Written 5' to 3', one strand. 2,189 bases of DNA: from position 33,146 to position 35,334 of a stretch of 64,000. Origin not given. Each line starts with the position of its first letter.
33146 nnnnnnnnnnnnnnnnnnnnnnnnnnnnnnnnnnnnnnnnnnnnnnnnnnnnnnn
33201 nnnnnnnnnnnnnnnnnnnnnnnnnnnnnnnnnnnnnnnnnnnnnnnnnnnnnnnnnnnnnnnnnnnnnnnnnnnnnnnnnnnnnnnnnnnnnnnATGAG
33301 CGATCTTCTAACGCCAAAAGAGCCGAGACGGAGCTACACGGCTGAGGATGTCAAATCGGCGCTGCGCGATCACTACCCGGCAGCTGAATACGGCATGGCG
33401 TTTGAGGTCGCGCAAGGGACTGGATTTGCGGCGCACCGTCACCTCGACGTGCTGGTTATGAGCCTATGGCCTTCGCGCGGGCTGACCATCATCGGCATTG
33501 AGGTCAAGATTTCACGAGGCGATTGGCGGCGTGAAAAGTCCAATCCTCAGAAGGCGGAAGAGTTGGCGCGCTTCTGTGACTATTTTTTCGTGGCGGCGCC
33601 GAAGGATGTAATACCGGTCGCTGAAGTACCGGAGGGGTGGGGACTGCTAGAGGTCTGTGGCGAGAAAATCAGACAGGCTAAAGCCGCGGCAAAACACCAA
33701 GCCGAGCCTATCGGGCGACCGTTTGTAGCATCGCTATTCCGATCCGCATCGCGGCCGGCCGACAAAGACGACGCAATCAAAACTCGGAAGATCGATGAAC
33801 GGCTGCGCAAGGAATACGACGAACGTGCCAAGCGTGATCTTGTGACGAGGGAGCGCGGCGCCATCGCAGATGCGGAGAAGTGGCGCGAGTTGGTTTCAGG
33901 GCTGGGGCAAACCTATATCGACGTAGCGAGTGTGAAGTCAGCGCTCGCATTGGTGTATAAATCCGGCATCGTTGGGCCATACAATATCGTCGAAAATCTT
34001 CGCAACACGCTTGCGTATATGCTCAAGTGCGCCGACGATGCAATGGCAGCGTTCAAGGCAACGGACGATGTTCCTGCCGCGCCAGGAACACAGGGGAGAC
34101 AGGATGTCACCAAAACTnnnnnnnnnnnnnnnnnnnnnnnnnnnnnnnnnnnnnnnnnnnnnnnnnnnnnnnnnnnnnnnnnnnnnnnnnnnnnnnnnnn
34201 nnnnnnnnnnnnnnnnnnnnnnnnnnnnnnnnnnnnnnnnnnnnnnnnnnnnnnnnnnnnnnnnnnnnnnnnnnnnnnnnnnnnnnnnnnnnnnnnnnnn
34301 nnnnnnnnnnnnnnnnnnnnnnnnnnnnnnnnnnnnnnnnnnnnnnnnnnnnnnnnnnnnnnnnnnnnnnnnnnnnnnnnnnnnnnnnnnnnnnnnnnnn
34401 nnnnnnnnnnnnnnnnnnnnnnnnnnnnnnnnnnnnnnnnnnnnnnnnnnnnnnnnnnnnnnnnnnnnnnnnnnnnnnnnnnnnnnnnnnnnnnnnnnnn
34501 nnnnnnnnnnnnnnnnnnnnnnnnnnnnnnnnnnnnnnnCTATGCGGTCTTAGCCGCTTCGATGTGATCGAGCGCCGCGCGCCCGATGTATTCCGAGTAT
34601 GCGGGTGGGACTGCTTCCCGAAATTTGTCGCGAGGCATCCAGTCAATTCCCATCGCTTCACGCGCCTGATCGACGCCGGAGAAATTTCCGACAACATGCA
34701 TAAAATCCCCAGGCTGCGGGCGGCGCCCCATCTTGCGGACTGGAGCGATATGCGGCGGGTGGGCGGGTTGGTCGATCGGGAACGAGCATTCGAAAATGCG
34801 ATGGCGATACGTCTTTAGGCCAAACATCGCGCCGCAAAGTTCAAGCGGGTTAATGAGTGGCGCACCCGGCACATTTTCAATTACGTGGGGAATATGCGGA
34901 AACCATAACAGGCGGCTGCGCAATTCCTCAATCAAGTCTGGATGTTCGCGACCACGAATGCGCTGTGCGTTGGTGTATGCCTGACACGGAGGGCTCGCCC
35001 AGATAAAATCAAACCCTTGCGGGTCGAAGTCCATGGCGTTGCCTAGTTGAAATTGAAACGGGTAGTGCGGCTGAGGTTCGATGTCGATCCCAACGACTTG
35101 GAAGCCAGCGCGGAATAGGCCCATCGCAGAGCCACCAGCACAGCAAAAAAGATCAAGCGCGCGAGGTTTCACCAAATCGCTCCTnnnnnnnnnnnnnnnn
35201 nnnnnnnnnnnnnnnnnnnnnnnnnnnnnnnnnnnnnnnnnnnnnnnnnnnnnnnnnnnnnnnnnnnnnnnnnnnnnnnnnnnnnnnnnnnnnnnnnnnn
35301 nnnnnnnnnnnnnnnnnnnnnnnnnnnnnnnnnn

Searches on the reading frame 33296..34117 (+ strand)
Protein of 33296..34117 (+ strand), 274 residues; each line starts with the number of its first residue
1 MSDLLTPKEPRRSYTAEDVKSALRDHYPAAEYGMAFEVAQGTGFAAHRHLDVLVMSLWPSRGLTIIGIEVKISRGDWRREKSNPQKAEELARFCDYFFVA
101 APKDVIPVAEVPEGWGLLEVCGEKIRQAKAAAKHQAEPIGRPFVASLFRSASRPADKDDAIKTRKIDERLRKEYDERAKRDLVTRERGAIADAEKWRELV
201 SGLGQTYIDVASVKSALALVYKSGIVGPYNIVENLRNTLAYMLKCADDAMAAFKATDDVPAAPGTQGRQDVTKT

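Call 74: search_protein_families(library=pfam, proteins=[window:33296-34117:+], max_evalue=0.01)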
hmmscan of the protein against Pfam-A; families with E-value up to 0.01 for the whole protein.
window:33296-34117:+ (274 aa): 1 family
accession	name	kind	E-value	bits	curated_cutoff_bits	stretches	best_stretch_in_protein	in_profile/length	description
PF06319.18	MmcB-like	-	6.1e-05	23.2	22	1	43-150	37-135/148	DNA repair protein MmcB-like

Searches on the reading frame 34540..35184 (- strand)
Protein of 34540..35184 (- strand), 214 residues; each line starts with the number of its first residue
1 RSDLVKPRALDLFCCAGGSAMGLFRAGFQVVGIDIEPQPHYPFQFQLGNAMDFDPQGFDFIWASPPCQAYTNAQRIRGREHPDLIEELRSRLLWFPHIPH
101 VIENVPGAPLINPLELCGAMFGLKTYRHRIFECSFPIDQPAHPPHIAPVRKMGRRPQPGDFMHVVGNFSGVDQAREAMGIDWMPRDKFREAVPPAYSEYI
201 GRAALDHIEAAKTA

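Call 74: search_protein_families(library=pfam, proteins=[window:34540-35184:-], max_evalue=0.01)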
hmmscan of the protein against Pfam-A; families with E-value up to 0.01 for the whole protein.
window:34540-35184:- (214 aa): 1 family
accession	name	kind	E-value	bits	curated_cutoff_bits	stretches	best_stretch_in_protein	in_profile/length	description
PF00145.23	DNA_methylase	-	0.0001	22.3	22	1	9-82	3-86/324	C-5 cytosine-specific DNA methylase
